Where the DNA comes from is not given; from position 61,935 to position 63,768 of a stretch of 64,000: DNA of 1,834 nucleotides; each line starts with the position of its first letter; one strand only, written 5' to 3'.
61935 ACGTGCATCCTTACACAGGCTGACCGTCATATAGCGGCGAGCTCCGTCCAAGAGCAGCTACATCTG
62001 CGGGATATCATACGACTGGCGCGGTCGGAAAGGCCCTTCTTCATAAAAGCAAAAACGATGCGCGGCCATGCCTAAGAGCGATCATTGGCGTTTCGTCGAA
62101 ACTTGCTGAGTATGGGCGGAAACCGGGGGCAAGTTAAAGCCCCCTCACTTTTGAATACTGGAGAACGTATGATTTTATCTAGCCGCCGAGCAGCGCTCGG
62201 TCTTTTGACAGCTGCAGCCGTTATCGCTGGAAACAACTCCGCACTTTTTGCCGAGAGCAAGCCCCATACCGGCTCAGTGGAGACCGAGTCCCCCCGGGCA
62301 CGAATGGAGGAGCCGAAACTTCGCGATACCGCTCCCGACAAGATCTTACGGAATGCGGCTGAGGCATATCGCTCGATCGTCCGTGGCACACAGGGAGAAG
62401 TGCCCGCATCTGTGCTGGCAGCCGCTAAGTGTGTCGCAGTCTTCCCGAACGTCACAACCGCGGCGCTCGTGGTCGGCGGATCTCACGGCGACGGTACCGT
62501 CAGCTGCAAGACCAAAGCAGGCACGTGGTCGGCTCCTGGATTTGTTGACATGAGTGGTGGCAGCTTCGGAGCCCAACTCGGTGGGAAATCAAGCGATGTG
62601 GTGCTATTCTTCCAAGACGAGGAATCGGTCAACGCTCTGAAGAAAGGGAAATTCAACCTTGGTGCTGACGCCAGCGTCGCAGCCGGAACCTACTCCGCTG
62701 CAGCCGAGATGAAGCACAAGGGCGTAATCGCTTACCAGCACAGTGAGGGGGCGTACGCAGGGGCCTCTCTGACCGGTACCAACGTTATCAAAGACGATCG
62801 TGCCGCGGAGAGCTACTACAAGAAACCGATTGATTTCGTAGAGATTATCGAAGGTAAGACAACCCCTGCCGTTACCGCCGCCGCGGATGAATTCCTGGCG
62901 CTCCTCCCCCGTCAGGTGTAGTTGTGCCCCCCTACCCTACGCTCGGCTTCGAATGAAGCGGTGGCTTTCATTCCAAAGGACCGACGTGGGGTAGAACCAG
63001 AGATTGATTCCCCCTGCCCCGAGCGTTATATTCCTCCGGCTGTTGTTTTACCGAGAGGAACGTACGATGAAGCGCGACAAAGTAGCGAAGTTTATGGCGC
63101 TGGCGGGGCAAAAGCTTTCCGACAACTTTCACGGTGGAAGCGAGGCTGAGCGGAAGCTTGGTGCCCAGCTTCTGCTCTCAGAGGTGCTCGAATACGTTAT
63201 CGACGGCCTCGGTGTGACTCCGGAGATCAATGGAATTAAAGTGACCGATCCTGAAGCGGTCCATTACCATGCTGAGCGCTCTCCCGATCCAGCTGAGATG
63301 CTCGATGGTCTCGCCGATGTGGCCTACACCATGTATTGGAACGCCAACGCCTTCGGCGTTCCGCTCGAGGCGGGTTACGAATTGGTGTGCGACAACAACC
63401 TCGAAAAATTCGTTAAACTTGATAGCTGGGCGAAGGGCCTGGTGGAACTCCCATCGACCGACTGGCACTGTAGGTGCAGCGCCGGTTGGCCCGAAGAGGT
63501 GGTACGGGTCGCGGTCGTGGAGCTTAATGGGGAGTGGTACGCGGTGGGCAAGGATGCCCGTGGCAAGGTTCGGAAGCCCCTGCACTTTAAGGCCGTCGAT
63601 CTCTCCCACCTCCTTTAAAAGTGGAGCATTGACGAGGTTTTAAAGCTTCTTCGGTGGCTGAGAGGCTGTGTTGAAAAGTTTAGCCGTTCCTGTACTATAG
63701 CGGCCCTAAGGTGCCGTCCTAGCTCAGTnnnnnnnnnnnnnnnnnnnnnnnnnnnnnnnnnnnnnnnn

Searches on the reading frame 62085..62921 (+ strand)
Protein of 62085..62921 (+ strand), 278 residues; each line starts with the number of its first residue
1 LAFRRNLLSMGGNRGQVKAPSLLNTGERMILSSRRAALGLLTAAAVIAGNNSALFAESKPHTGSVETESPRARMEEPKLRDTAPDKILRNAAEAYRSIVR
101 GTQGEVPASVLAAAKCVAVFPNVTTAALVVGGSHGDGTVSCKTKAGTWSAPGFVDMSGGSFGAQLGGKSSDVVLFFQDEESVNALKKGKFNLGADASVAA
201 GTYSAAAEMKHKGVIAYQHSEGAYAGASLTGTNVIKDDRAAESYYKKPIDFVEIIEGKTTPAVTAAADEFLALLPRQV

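Call 27: search_protein_families(library=pfam, proteins=[window:62085-62918:+], max_evalue=0.001)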
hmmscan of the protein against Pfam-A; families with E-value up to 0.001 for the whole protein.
window:62085-62918:+ (278 aa): 1 family
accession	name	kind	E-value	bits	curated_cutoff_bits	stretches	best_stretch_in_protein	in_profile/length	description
PF04366.17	Ysc84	-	2.1e-25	89.3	25.1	1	158-272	2-122/127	Las17-binding protein actin regulator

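Call 28: find_encoding_contigs(protein=window:62085-62921:+, flank=10000, max_places=3)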
Protein window:62085-62921:+ (278 aa): no gene with exactly this product is on record in the collection.

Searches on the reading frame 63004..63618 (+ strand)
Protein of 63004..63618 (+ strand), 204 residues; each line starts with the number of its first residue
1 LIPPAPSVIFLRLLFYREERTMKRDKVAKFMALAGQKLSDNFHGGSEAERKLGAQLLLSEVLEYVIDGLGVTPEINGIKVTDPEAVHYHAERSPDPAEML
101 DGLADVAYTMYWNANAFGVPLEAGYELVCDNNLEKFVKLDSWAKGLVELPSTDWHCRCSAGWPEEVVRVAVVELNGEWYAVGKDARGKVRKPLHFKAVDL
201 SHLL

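Call 27: search_protein_families(library=pfam, proteins=[window:63004-63615:+], max_evalue=0.001)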
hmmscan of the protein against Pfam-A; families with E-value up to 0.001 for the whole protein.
window:63004-63615:+ (204 aa): 0 families

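Call 31: find_encoding_contigs(protein=window:63004-63618:+, flank=10000, max_places=2)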
Protein window:63004-63618:+ (204 aa): no gene with exactly this product is on record in the collection.
